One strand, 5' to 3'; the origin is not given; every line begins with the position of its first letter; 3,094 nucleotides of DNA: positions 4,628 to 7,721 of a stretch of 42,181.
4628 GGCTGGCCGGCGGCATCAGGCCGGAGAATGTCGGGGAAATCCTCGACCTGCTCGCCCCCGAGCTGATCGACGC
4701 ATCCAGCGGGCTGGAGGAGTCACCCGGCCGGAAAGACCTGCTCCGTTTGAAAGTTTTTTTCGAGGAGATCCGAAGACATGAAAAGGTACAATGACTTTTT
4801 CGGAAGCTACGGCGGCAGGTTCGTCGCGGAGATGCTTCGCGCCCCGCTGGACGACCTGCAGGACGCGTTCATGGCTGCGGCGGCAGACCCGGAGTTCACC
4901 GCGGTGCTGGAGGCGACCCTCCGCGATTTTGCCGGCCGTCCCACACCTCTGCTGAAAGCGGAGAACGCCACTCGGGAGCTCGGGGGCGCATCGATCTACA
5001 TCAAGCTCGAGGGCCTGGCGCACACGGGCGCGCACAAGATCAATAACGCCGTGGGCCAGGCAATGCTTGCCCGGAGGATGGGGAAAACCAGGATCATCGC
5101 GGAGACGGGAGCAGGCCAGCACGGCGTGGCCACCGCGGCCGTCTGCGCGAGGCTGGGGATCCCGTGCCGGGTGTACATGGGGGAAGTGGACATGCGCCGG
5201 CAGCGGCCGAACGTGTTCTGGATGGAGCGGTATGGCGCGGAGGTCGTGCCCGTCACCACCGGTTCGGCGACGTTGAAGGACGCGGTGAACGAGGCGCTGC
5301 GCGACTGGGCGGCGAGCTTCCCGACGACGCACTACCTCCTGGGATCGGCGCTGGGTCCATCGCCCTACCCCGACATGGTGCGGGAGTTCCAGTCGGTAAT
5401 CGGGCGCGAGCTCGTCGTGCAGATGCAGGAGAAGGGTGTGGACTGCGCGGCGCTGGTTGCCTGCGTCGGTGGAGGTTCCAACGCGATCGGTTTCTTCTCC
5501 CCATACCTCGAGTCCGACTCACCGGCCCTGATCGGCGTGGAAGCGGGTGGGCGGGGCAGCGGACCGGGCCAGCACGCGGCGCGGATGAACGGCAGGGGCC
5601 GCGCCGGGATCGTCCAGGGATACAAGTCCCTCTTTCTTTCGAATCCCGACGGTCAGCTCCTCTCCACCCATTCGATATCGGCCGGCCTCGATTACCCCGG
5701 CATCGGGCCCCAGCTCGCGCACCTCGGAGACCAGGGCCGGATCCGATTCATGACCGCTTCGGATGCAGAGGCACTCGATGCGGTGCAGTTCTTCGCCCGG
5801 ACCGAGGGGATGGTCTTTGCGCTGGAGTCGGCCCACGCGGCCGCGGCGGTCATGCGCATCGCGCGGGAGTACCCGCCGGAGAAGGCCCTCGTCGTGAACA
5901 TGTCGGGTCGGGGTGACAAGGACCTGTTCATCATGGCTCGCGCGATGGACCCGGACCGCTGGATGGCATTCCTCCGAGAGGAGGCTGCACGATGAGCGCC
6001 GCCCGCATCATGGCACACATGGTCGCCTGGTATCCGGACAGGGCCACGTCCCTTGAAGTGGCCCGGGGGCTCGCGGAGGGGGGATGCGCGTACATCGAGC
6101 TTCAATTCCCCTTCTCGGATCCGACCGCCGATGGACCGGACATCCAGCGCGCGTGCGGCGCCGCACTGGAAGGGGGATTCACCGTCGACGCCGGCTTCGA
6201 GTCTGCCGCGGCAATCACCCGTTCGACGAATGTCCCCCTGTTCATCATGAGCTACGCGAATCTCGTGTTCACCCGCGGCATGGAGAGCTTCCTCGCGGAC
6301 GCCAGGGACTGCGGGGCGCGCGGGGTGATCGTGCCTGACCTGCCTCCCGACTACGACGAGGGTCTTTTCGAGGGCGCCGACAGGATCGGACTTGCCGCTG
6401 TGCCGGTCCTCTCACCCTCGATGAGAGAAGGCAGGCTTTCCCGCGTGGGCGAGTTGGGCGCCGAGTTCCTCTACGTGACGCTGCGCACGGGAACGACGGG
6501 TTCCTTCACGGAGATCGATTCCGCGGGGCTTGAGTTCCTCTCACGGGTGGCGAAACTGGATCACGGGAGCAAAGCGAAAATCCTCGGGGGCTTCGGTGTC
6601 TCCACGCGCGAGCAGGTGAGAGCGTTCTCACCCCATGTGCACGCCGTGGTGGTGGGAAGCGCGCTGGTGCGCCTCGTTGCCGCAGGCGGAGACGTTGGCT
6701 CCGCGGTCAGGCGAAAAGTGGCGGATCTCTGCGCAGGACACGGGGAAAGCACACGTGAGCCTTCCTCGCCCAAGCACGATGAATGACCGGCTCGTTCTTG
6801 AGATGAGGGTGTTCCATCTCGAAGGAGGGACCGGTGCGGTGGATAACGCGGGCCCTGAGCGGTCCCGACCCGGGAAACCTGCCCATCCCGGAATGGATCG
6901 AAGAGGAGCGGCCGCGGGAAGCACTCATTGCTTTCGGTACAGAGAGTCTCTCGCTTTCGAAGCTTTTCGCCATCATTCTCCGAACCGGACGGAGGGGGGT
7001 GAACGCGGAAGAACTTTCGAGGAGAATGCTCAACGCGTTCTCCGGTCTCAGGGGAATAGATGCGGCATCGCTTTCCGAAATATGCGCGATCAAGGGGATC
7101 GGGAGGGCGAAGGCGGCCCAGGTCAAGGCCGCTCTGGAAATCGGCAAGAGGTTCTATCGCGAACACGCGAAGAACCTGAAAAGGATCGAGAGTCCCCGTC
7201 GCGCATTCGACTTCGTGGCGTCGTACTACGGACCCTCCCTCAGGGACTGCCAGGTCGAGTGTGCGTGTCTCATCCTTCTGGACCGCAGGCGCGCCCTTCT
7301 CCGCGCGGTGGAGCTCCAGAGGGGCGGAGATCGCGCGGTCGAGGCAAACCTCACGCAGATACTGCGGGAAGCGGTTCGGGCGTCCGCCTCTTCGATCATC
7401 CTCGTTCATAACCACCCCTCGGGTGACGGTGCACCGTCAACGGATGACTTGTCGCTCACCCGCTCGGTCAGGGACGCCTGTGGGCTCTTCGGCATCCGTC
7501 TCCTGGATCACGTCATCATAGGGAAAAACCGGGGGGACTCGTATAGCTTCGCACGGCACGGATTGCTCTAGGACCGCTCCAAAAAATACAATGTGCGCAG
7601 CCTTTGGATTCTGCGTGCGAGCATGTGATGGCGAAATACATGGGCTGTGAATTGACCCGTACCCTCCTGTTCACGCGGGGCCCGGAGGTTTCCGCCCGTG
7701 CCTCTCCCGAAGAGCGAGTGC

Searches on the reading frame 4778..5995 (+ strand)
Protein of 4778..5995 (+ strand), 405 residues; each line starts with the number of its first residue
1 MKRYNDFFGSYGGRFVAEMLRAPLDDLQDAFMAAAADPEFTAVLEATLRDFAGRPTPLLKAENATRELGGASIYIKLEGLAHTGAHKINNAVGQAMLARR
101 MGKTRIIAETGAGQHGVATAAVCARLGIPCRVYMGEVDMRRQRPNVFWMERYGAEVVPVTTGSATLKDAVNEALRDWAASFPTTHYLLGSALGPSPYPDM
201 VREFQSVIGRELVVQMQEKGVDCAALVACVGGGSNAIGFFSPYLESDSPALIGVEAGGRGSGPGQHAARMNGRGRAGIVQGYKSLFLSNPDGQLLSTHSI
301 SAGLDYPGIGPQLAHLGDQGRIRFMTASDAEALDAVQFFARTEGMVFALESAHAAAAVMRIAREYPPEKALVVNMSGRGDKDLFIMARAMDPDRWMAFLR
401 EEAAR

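Call 24: search_protein_families(library=pfam, proteins=[window:4778-5995:+], max_evalue=0.00001)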
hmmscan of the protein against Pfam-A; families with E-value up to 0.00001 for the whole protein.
window:4778-5995:+ (405 aa): 1 family
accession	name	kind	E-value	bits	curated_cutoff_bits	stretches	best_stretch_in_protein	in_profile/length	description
PF00291.31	PALP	-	5.1e-45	154.5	35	1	52-377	4-295/295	Pyridoxal-phosphate dependent enzyme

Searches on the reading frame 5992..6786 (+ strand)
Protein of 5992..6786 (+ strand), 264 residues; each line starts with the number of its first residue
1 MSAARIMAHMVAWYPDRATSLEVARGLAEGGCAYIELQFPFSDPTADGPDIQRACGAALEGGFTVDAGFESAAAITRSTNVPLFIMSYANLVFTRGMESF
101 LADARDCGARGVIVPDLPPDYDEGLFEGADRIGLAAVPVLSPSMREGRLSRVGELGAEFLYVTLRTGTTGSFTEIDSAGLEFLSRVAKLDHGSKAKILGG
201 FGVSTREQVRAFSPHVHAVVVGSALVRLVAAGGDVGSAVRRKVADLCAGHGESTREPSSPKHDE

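Call 24: search_protein_families(library=pfam, proteins=[window:5992-6786:+], max_evalue=0.00001)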
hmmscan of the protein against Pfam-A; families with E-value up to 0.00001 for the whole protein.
window:5992-6786:+ (264 aa): 1 family
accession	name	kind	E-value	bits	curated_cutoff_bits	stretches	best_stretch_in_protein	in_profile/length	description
PF00290.26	Trp_syntA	-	6e-56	189.7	27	1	6-238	12-242/259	Tryptophan synthase alpha chain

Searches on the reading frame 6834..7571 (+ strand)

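Call 24: search_protein_families(library=pfam, proteins=[window:6834-7571:+], max_evalue=0.00001)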
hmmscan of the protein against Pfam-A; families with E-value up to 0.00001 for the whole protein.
window:6834-7571:+ (245 aa): 2 families
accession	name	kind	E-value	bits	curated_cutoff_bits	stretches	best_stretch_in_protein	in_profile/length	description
PF04002.20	RadC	-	1.1e-31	109.7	22.1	1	128-244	7-121/121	RadC-like JAB domain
PF20582.4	UPF0758_N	-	1.9e-22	79.5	27.1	1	18-95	1-77/77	UPF0758 N-terminal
